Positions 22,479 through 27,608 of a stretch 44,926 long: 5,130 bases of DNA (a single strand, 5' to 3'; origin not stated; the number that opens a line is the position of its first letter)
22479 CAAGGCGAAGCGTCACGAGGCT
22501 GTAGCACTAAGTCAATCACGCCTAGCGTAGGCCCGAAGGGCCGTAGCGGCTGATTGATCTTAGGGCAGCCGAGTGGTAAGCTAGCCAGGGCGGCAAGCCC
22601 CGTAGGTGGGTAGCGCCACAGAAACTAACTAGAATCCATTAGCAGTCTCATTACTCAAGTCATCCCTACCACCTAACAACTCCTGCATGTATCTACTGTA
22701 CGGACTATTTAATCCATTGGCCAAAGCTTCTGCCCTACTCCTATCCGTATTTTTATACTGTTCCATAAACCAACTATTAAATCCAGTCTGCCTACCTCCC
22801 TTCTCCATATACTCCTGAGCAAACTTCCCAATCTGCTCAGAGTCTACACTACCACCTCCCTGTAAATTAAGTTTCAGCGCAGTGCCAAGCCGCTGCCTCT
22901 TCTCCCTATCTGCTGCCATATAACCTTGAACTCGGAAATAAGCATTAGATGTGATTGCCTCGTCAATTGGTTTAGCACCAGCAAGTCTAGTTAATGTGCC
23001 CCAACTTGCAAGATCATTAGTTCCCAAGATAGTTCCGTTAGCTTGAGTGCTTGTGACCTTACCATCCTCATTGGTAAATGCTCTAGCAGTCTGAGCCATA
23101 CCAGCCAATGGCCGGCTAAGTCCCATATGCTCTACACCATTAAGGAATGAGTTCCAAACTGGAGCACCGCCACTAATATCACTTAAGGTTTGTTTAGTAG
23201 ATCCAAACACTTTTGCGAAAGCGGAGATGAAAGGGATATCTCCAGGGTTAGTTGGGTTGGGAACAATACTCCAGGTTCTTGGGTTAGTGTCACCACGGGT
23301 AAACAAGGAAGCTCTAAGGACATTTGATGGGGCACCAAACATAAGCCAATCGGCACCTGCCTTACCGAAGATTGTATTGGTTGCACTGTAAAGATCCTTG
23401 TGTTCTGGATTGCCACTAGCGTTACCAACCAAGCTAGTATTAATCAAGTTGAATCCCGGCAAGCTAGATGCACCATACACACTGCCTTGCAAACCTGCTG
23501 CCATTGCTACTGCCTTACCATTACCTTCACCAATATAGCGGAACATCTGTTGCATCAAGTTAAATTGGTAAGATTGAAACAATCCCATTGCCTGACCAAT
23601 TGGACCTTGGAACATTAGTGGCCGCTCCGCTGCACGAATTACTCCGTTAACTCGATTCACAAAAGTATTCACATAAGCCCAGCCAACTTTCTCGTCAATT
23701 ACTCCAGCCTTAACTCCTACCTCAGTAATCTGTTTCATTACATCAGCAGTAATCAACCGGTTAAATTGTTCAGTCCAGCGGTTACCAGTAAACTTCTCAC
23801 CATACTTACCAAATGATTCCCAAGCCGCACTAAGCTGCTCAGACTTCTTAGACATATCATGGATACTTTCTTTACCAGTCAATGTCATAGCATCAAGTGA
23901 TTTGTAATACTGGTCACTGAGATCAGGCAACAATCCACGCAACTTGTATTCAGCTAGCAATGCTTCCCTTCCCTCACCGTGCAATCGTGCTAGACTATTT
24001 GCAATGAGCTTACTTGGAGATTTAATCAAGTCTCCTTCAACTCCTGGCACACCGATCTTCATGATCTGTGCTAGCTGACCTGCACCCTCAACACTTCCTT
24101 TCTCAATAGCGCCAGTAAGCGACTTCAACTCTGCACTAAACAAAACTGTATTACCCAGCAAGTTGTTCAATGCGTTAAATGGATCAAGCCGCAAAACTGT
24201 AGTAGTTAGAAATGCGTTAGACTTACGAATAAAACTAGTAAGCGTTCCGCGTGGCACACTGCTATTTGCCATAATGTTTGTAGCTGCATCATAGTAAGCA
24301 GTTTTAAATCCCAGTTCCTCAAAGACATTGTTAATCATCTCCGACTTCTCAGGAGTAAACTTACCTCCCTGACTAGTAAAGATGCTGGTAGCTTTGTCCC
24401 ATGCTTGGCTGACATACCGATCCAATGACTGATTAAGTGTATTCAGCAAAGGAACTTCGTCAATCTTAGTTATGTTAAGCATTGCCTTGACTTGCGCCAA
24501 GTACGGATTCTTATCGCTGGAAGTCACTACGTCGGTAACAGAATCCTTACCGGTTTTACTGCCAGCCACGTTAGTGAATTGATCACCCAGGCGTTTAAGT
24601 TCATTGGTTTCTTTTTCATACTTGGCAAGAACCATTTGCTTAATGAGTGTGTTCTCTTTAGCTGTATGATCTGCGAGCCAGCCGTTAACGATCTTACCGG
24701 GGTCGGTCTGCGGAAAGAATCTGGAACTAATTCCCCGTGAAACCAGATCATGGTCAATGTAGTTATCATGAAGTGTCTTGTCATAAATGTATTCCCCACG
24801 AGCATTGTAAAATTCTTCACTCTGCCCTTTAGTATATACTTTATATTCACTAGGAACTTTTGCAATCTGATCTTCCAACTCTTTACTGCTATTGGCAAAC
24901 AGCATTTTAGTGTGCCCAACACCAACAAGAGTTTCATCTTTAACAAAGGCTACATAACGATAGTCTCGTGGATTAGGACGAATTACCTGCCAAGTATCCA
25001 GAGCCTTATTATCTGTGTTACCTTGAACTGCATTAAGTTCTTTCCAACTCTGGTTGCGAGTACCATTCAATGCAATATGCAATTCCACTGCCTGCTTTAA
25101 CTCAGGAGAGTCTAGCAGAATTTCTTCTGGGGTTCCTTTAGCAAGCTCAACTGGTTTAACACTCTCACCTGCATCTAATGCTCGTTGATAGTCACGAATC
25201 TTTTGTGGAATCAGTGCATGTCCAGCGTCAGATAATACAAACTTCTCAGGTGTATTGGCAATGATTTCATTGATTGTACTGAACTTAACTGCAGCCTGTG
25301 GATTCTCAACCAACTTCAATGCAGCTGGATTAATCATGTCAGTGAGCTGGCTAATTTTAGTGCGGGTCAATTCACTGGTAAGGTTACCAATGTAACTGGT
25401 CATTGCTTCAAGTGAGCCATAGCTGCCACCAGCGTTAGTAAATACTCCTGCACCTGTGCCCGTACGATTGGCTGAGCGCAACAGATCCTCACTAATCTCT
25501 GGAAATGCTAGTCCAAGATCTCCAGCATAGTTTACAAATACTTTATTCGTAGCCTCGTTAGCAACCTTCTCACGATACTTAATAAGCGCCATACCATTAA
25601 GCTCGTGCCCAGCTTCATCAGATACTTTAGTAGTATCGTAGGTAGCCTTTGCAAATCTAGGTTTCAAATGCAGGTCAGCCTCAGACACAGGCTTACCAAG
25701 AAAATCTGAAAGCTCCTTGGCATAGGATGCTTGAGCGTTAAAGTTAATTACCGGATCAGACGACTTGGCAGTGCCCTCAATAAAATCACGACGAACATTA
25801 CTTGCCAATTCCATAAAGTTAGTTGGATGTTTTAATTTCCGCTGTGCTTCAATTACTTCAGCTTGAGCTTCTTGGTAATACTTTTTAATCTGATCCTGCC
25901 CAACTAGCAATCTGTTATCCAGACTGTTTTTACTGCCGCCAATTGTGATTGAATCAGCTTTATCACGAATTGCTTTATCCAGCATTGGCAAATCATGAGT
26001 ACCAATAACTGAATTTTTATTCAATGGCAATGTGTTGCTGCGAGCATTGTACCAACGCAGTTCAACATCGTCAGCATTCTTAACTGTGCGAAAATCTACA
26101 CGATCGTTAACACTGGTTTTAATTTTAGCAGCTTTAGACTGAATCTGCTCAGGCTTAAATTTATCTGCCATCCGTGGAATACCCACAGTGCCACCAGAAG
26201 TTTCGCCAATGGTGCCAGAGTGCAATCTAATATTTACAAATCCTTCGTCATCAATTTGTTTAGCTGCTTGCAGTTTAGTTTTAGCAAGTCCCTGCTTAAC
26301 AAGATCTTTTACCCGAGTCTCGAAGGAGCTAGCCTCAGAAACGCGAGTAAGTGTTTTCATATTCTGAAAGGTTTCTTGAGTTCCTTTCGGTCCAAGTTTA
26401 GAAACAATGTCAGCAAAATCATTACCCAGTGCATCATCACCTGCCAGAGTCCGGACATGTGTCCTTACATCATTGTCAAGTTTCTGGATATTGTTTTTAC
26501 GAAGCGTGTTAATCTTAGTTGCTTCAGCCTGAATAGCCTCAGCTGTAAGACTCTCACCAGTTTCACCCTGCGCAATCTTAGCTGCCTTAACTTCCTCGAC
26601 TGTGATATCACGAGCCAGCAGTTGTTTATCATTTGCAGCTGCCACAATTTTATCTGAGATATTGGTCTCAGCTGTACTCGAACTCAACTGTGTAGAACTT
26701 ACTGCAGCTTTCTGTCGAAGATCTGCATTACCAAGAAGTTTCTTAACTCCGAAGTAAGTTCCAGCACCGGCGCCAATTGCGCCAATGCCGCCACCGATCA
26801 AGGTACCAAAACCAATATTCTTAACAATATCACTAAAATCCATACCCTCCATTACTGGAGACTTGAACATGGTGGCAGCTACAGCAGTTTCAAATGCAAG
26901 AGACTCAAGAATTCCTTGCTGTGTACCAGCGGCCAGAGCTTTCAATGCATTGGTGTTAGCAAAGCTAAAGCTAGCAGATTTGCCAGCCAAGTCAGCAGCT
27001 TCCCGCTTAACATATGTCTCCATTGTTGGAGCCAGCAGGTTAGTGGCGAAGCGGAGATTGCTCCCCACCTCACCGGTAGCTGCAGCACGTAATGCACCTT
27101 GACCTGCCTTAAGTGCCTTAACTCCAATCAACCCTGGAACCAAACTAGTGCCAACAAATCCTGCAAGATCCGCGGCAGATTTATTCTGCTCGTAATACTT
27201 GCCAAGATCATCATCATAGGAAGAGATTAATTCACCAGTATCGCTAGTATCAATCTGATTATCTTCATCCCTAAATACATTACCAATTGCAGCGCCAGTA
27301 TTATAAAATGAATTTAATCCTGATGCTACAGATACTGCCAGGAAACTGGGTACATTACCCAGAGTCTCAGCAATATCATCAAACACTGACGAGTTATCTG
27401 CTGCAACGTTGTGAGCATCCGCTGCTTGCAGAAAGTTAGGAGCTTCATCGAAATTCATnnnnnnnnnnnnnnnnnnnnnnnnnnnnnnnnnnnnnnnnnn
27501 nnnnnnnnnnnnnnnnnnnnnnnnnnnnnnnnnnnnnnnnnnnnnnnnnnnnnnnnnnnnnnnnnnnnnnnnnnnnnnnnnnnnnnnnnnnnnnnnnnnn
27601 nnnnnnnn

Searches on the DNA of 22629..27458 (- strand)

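Call 5: search_dna_similar(query=window:22629-27458:-, collection=phages, mode=near, max_rows=20)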
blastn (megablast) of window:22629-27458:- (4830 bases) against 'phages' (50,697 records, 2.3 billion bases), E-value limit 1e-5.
No match.

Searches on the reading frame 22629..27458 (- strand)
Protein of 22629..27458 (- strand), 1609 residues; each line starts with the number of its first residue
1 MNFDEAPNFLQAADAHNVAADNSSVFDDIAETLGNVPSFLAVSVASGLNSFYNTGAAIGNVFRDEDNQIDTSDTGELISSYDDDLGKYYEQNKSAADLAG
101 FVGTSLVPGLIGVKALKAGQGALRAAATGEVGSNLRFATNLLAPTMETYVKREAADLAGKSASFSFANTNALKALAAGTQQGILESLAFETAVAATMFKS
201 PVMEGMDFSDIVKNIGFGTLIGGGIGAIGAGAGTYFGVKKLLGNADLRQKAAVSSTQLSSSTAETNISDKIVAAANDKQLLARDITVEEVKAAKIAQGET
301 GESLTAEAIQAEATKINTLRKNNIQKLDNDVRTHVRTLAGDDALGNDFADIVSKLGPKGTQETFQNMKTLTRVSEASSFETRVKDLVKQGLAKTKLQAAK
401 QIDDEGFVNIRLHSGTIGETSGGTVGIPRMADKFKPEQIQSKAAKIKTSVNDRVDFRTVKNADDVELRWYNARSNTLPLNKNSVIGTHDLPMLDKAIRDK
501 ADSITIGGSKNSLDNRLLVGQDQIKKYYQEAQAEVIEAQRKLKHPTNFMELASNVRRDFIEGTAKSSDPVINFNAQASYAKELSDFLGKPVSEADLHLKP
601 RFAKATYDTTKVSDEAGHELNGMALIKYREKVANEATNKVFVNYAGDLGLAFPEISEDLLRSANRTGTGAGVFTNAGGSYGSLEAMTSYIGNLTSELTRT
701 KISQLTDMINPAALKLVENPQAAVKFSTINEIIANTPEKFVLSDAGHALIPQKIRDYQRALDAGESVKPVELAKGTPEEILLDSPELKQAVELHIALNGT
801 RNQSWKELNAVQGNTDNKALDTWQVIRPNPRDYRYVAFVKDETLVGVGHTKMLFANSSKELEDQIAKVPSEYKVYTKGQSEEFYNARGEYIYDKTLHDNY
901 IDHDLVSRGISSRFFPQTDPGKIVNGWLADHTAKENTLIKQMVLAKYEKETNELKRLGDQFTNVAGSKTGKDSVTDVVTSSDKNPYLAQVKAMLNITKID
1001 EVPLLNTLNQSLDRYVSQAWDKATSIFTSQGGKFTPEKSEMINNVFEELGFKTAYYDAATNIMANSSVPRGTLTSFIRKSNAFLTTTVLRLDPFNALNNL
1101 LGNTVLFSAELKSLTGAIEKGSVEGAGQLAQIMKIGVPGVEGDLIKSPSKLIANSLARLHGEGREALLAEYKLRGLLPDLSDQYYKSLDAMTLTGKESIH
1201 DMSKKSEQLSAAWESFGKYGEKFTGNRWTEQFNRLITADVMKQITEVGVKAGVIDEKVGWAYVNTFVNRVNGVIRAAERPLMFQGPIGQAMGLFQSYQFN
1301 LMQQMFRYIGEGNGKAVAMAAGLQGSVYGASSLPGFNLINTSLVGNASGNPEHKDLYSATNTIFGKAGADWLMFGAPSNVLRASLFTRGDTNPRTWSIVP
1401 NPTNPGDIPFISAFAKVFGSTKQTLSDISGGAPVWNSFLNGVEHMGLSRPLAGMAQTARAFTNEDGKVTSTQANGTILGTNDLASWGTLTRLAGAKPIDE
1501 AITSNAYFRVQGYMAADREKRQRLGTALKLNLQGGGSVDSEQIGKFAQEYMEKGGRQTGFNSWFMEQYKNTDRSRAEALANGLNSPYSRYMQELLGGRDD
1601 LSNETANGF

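Call 11: search_protein_families(library=pfam, proteins=[window:22629-27458:-], max_evalue=0.01)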
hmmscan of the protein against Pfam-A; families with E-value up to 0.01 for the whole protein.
window:22629-27458:- (1609 aa): 0 families

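Call 57: search_protein_families(library=phrogs, proteins=[window:22629-27458:-], max_evalue=0.001)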
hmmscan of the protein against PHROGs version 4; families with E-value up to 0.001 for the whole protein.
window:22629-27458:- (1609 aa): 1 family
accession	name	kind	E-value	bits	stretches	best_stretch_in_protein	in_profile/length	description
phrog_16165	-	unknown function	4e-28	98.2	1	1261-1566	1530-1823/1849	-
